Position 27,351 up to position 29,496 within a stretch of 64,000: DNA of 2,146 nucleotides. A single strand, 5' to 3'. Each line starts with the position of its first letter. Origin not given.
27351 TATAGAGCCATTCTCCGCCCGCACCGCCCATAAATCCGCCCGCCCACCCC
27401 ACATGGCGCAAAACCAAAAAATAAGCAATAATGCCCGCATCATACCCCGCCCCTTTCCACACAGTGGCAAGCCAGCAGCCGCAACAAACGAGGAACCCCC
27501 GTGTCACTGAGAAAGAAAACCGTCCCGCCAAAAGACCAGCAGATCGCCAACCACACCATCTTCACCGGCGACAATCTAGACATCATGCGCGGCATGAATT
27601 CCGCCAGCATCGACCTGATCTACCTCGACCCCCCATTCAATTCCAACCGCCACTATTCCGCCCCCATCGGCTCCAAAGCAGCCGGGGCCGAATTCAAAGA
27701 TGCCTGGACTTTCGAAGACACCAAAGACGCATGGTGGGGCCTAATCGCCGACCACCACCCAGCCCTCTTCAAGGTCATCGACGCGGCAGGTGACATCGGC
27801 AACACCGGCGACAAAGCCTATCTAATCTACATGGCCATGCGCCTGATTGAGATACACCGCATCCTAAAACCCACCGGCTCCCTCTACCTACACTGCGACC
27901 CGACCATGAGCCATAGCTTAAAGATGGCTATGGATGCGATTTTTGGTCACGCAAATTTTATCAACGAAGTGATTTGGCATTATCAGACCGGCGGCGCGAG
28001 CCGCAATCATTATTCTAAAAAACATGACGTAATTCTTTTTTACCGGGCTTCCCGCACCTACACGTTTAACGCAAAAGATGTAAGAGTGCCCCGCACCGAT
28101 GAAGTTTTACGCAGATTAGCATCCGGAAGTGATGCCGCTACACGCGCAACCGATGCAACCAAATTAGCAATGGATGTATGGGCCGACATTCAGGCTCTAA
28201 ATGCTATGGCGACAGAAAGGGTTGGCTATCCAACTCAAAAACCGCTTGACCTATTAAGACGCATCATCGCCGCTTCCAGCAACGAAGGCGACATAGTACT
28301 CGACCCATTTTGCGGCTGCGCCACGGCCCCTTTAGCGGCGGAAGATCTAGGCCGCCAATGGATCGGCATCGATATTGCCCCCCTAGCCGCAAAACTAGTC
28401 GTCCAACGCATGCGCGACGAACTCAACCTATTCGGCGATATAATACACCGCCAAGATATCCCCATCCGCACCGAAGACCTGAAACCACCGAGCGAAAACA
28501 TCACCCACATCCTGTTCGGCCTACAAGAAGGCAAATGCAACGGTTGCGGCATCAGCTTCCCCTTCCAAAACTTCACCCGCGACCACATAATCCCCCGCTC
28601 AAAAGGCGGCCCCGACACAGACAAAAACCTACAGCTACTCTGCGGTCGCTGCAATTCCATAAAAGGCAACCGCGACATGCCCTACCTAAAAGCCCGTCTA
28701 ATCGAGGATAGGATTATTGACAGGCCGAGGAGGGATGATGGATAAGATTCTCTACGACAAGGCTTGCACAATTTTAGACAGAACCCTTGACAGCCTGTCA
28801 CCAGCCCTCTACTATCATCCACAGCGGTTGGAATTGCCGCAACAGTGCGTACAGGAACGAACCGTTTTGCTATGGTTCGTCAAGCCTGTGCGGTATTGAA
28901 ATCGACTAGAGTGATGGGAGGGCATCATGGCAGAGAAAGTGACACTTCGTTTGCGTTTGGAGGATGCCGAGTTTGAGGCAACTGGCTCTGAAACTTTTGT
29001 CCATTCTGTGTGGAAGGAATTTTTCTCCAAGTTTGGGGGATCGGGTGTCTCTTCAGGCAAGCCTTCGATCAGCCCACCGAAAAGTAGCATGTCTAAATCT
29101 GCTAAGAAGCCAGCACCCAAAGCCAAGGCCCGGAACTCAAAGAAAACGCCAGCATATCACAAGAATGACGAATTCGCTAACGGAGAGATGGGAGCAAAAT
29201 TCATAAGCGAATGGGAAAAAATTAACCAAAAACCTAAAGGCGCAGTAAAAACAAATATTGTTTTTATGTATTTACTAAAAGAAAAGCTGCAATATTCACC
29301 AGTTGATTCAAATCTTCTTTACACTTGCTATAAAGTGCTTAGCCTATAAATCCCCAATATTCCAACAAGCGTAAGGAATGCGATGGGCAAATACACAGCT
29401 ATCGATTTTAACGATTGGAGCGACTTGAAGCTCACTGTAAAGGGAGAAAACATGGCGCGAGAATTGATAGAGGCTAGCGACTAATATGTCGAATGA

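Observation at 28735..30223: Unknown, tightly packed ORF cassette wedged between an MTase-HNH fusion and a Dam-type R-M pair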

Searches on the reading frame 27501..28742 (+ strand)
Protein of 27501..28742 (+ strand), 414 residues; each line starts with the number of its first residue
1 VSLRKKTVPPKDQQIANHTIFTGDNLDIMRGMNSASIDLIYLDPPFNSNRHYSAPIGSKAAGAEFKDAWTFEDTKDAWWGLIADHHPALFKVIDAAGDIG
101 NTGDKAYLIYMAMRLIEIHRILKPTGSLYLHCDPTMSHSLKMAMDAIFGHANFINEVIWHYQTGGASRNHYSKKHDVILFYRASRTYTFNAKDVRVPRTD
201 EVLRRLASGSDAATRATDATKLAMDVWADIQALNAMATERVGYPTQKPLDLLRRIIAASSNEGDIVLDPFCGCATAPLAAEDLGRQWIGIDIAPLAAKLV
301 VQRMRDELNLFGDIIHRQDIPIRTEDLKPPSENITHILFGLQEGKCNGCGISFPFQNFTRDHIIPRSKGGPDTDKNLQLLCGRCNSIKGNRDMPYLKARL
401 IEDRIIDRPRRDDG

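Call 4: search_protein_families(library=pfam, proteins=[window:27501-28742:+], max_evalue=1)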
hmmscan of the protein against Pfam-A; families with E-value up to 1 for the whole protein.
window:27501-28742:+ (414 aa): 9 families
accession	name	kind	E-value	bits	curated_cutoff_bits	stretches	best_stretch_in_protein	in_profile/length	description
PF01555.25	N6_N4_Mtase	-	8.9e-43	147.2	26.7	1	37-297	1-216/221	DNA methylase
PF01844.29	HNH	-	3.3e-14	53.2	21.4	1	346-391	1-47/47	HNH endonuclease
PF14279.12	HNH_5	-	2.2e-13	50.4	27.5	1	346-391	1-46/56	HNH endonuclease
PF02475.24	TRM5-TYW2_MTfase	-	0.0015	19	28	1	253-316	27-90/164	TRM5/TYW2 methyltransferase domain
PF13395.12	HNH_4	-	0.0056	17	22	1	361-391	21-51/54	HNH endonuclease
PF03602.21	Cons_hypoth95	-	0.011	15.9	24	1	20-51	95-128/182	Conserved hypothetical protein 95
PF02086.21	MethyltransfD12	-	0.016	15.4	22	1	12-49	152-188/253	D12 class N6 adenine-specific DNA methyltransferase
PF02945.21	Endonuclease_7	-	0.068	13.5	23.6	1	337-396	17-72/82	Recombination endonuclease VII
PF19434.4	OPA1_C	-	0.3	10.8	25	1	144-206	231-291/345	Dynamin-like GTPase OPA1 C-terminal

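Call 5: search_protein_families(library=padloc, proteins=[window:27501-28742:+], max_evalue=1)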
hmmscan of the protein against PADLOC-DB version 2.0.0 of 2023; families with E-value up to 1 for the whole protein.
window:27501-28742:+ (414 aa): 93 families (the best 25 are shown)
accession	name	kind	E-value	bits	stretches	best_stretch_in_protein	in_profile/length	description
PDLC03339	MTase_II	-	2.2e-58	195.9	2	106-307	59-274/399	Type II methyltransferase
PDLC03300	MTase_II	-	9.2e-55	183.8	2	106-311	85-283/302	Type II methyltransferase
PDLC03299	MTase_II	-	3.1e-47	159.5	2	104-305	59-258/296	Type II methyltransferase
PDLC03354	MTase_II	-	8.6e-43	144.9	3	221-307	305-385/425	Type II methyltransferase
PDLC03371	MTase_II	-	8.2e-42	141.5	1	15-305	8-253/260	Type II methyltransferase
PDLC03320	MTase_II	-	2.8e-31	106.8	2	102-305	74-275/289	Type II methyltransferase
PDLC03636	MTase_III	-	1e-30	105.1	3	107-199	96-186/575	Type III methyltransferase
PDLC03633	MTase_III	-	4.8e-30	102.8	1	35-304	98-353/616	Type III methyltransferase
PDLC03635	MTase_III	-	1.3e-28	98.2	2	220-305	487-573/708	Type III methyltransferase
PDLC03265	MTase_II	-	5.9e-28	96.3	3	228-306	252-330/333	Type II methyltransferase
PDLC03238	MTase_II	-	6.3e-27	92.7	2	105-296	169-357/428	Type II methyltransferase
PDLC03644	MTase_III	-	2.4e-25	87.3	3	105-203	107-203/542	Type III methyltransferase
PDLC03387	MTase_II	-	2.3e-24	84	2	155-308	144-279/289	Type II methyltransferase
PDLC03216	MTase_II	-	7.9e-24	82.3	2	243-309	194-260/364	Type II methyltransferase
PDLC03641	MTase_III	-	1.1e-22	78.5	2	17-188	104-266/657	Type III methyltransferase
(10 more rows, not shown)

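Call 6: search_protein_families(library=ncbifam, proteins=[window:27501-28742:+], max_evalue=1)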
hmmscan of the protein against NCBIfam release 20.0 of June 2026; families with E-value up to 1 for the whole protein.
window:27501-28742:+ (414 aa): 8 families
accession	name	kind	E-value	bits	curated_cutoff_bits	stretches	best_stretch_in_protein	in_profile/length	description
NF008572.0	PRK11524.1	equivalog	2.6e-38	131.8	292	2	103-306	57-258/294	adenine-specific DNA-methyltransferase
NF050803.1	DnaMtaseCcrMCaul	equivalog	1.6e-20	73.3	830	2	240-306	183-249/350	adenine-specific DNA-methyltransferase CcrM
NF010253.0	PRK13699.1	subfamily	7.4e-12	45.4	244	2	242-294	143-195/226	DNA methyltransferase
NF049971.1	CRISPR_Cas9d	exception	1e-09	37.6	375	1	328-391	530-596/986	type II CRISPR RNA-guided endonuclease Cas9d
NF040563.1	guided_IscB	equivalog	4.8e-07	29.2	175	1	343-395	192-242/314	RNA-guided endonuclease IscB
TIGR01865.2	cas_Csn1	equivalog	0.0053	15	100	1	328-391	555-627/1070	type II CRISPR RNA-guided endonuclease Cas9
TIGR01177.1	TIGR01177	hypoth_equivalog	0.0084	15.4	316.55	1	260-293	180-213/330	TIGR01177 family methyltransferase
TIGR00095.1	TIGR00095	equivalog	0.11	12.1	117.5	1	34-50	122-138/194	16S rRNA (guanine(966)-N(2))-methyltransferase RsmD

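Call 82: search_dna_similar(query=window:27501-28742:+, collection=plasmids, mode=protein, max_evalue=1e-20, max_rows=15)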
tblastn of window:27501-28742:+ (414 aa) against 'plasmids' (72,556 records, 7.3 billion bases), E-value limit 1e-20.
Records with a match: 41; places in all: 42; records where one place covers at least 80% of the query: 0.
Best place of each record, by identity: <60% 41.
By first word of the organism name: Enterococcus 4; Lacticaseibacillus 4; Phaeobacter 2; Xanthobacter 2; Paenarthrobacter 2; Sinorhizobium 2; Arthrobacter 2; Mesorhizobium 2; Cellulosimicrobium 1; Bradyrhizobium 1; and 19 more.
By predicted mobility (MOB-suite, as given by PLSDB): non-mobilizable 19; conjugative 15; mobilizable 7.
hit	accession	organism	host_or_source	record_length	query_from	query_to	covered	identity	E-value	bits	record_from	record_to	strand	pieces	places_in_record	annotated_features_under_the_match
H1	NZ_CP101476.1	Cellulosimicrobium cellulans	water,poultry farm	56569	13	304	62%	48.2%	1e-32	240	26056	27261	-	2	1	DNA methyltransferase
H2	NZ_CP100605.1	Bradyrhizobium sp. Ash2021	-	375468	20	305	67%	43.5%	4e-30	235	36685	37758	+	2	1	DNA methyltransferase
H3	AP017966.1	Candidatus Megaera polyxenophila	-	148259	20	310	70%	41.4%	3e-64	230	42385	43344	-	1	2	adenine specific DNA methylase Mod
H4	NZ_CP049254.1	Microbacterium amylolyticum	cell culture,soil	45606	20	304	64%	45.2%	7e-32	240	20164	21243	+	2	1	DNA methyltransferase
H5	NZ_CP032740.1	Enterococcus casseliflavus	Homo sapiens,bile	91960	5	304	72%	34.9%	2e-45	175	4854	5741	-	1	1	site-specific DNA-methyltransferase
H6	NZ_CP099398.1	Rhizobium sp. Pop5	Phaseolus vulgaris,Cell culture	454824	18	310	71%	35.7%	1e-55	205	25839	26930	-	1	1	DNA methyltransferase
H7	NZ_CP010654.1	Phaeobacter inhibens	cell culture,zooplankton aquaculture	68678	18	304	69%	34.2%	1e-41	164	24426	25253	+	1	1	site-specific DNA-methyltransferase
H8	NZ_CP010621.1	Phaeobacter inhibens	cell culture,cleaning system aquaculture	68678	18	304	69%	34.2%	1e-41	164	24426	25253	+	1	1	site-specific DNA-methyltransferase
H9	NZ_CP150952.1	Yoonia sp. BS5-3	cell culture,Marine algae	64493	18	304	69%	34.1%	4e-42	166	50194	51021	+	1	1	site-specific DNA-methyltransferase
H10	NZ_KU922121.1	Xanthobacter flavus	-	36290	8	307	72%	32.3%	2e-28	151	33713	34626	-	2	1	site-specific DNA-methyltransferase | DNA methyltransferase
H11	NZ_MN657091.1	Psychrobacter sp.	-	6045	13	317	74%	31.6%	1e-42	167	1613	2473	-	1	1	DNA methyltransferase | ApaLI family restriction endonuclease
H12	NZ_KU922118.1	Ancylobacter novellus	-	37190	8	307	72%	32.0%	2e-34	142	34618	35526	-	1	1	DNA methyltransferase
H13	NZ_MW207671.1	Enterococcus faecium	-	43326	5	304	72%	31.5%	6e-38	153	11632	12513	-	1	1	site-specific DNA-methyltransferase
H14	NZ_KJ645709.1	Enterococcus faecium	Sus scrofa,feces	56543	5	304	72%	31.5%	6e-38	153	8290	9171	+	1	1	site-specific DNA-methyltransferase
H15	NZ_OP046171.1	Enterococcus hirae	-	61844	5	304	72%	31.5%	6e-38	153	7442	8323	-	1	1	site-specific DNA-methyltransferase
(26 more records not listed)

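Call 83: search_dna_similar(query=window:27501-28742:+, collection=phages, mode=protein, max_evalue=1e-20, max_rows=15)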
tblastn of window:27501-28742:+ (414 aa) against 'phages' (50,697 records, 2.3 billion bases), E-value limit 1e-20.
Records with a match: 56; places in all: 56; records where one place covers at least 80% of the query: 0.
Best place of each record, by identity: <60% 56.
By first word of the organism name: Streptomyces 22; Flavobacterium 16; Mycobacterium 5; Polaribacter 4; Cellulophaga 3; uncultured 2; Geobacillus 2; Marinitoga 1; Acutalibacteraceae 1.
By host as written in the record: Streptomyces lividans JI 1326 15; - 9; Flavobacterium sp. LMO6 9; Flavobacterium sp. LMO9 7; Streptomyces griseus ATCC 10137 5; Mycobacterium smegmatis mc2 155 4; Cellulophaga baltica #12 3; Streptomyces lividans JI1326 1; and 3 more.
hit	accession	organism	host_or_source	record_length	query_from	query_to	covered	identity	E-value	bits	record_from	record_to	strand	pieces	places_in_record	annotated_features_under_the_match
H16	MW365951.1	Streptomyces phage Hippo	Streptomyces lividans JI 1326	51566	20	316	65%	50.9%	7e-37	269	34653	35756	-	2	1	48: methyltransferase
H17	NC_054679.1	Streptomyces phage Werner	Streptomyces lividans JI 1326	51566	20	316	65%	50.9%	7e-37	269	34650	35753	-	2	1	48: DNA methyltransferase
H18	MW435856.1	Streptomyces phage Werner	Streptomyces lividans JI 1326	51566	20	316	65%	50.9%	7e-37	269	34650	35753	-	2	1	48: methyltransferase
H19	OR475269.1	Streptomyces phage BarryBee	Streptomyces lividans JI 1326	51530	20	305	69%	45.0%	8e-34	249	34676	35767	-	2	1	51: DNA methyltransferase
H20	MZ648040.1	Streptomyces phage Triste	Streptomyces lividans JI 1326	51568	20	305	69%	45.0%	8e-34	249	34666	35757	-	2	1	49: DNA methylase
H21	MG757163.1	Streptomyces phage OzzyJ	Streptomyces lividans JI1326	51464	20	305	61%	47.9%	9e-33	245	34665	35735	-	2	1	DNA methylase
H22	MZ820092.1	Streptomyces phage SarahRose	Streptomyces lividans JI 1326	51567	20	316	62%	47.0%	3e-33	241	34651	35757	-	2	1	48: DNA methylase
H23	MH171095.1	Streptomyces phage Maneekul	Streptomyces xanthochromogenes NRRL ...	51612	20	316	62%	47.0%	3e-33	241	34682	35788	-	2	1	48: DNA methylase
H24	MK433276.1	Streptomyces phage Asten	Streptomyces griseus ATCC 10137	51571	20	316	62%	47.0%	3e-33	241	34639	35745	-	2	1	48: DNA methylase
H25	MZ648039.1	Streptomyces phage RedBear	Streptomyces lividans JI 1326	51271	20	305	61%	47.5%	8e-33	245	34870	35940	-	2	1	49: methyltransferase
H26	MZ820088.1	Streptomyces phage Katalie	Streptomyces lividans JI 1326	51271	20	305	61%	47.5%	8e-33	245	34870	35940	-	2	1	48: methyltransferase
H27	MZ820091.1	Streptomyces phage South40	Streptomyces lividans JI 1326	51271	20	305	61%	47.5%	8e-33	245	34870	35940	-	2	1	48: methyltransferase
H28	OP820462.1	Streptomyces phage TagePhighter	Streptomyces lividans JI 1326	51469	20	305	59%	48.6%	4e-34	242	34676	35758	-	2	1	50: DNA methyltransferase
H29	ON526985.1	Streptomyces phage Ejemplo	Streptomyces griseus ATCC 10137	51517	20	305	59%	48.4%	7e-34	250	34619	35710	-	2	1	47: DNA methyltransferase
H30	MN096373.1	Streptomyces phage TuanPN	Streptomyces griseus ATCC 10137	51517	20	305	59%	48.4%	7e-34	250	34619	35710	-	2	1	47: DNA methylase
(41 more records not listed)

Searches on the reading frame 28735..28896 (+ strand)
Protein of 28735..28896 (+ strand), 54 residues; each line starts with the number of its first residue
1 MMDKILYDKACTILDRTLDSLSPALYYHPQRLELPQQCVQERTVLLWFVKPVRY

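Call 4: search_protein_families(library=pfam, proteins=[window:28735-28896:+], max_evalue=1)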
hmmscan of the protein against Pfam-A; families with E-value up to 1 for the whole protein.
window:28735-28896:+ (54 aa): 0 families

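Call 5: search_protein_families(library=padloc, proteins=[window:28735-28896:+], max_evalue=1)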
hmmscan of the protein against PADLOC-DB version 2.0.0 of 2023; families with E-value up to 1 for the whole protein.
window:28735-28896:+ (54 aa): 0 families

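Call 6: search_protein_families(library=ncbifam, proteins=[window:28735-28896:+], max_evalue=1)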
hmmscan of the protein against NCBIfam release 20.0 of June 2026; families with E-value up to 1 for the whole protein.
window:28735-28896:+ (54 aa): 0 families

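Call 7: search_protein_families(library=phrogs, proteins=[window:28735-28896:+], max_evalue=1)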
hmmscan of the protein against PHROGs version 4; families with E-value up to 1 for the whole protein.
window:28735-28896:+ (54 aa): 0 families

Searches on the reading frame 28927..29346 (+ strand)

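Call 4: search_protein_families(library=pfam, proteins=[window:28927-29346:+], max_evalue=1)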
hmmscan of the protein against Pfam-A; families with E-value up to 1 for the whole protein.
window:28927-29346:+ (140 aa): 0 families

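Call 5: search_protein_families(library=padloc, proteins=[window:28927-29346:+], max_evalue=1)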
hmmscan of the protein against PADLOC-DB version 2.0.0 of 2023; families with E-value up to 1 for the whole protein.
window:28927-29346:+ (140 aa): 0 families

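Call 6: search_protein_families(library=ncbifam, proteins=[window:28927-29346:+], max_evalue=1)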
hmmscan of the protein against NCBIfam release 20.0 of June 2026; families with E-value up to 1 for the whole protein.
window:28927-29346:+ (140 aa): 0 families

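Call 7: search_protein_families(library=phrogs, proteins=[window:28927-29346:+], max_evalue=1)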
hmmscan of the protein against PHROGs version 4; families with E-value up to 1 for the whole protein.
window:28927-29346:+ (140 aa): 1 family
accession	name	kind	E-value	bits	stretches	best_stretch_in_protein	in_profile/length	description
phrog_25963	-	unknown function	0.079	14.2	1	21-38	19-36/42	-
